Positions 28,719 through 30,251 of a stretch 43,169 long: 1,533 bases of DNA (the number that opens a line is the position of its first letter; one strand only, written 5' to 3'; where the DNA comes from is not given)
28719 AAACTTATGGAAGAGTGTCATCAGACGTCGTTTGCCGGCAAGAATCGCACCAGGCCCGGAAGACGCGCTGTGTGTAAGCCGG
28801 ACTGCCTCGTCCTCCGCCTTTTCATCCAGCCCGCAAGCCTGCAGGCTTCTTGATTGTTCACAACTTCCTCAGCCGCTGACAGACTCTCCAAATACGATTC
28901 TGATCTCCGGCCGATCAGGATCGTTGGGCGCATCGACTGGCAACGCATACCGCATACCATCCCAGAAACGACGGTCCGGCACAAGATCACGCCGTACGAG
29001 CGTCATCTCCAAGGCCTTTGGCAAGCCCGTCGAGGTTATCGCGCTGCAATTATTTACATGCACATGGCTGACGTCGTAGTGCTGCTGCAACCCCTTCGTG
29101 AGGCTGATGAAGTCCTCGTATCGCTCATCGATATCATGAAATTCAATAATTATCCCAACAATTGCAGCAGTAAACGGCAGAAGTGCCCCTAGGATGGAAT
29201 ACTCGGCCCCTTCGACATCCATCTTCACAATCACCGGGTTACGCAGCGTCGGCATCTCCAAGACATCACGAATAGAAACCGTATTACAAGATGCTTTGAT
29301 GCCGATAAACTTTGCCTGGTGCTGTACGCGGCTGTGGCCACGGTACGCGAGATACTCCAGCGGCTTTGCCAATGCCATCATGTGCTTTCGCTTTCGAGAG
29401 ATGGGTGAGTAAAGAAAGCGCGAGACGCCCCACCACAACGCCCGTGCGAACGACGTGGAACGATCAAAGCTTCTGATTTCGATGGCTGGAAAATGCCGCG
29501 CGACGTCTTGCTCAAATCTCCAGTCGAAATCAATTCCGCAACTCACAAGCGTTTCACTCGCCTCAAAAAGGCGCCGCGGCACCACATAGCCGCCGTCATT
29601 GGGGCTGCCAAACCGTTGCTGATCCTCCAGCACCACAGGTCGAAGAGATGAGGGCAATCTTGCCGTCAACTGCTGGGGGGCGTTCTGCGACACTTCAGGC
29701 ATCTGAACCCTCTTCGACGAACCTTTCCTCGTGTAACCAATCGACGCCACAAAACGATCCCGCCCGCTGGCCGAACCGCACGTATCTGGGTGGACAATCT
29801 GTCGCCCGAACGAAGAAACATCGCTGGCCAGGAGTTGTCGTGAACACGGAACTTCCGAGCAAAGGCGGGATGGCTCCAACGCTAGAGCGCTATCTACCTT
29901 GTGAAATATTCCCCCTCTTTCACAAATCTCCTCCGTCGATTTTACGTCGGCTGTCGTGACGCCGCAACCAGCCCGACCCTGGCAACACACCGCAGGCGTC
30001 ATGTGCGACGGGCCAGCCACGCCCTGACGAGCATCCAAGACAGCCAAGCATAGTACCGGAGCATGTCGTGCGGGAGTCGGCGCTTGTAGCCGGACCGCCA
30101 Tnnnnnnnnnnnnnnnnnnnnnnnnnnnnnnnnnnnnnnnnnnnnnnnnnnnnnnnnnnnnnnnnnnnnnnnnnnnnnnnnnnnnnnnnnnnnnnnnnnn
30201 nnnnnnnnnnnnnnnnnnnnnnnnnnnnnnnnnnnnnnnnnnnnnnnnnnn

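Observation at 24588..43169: Co-localised bacterial homologs of the eukaryotic O-mannosylation toolkit (Dpm1-like GT2, TMTC-like GT-C/TPR, GT15)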

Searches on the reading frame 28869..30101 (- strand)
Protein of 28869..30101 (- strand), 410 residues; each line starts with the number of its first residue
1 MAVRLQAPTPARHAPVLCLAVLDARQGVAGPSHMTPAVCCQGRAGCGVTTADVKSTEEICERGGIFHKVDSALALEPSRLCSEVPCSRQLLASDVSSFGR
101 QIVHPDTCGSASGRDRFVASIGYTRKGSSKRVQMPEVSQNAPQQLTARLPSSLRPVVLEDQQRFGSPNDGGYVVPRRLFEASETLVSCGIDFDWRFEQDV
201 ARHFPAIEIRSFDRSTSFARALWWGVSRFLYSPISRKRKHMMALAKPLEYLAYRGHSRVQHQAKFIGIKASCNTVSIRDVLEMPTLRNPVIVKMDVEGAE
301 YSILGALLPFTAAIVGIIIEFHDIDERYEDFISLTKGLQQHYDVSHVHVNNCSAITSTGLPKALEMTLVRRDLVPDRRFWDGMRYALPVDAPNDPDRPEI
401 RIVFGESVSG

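Call 4: search_protein_families(library=pfam, proteins=[window:28869-30101:-], max_evalue=0.01)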
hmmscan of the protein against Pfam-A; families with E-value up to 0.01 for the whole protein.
window:28869-30101:- (410 aa): 1 family
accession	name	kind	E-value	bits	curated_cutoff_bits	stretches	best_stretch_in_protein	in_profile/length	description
PF05050.19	Methyltransf_21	-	2.2e-06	28.3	22.7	1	269-325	94-152/173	Methyltransferase FkbM domain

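Call 12: search_protein_families(library=ncbifam, proteins=[window:28869-30101:-], max_evalue=0.1)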
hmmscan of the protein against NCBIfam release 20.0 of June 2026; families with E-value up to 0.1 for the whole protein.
window:28869-30101:- (410 aa): 2 families
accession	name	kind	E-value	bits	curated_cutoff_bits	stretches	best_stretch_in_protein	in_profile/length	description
TIGR01444.1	fkbM_fam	subfamily_domain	2.2e-06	28.2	37.7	1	258-322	77-143/143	FkbM family methyltransferase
NF038323.1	DISARM_DrmE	equivalog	0.014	13.5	250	1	291-330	309-348/785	DISARM system-associated protein DrmE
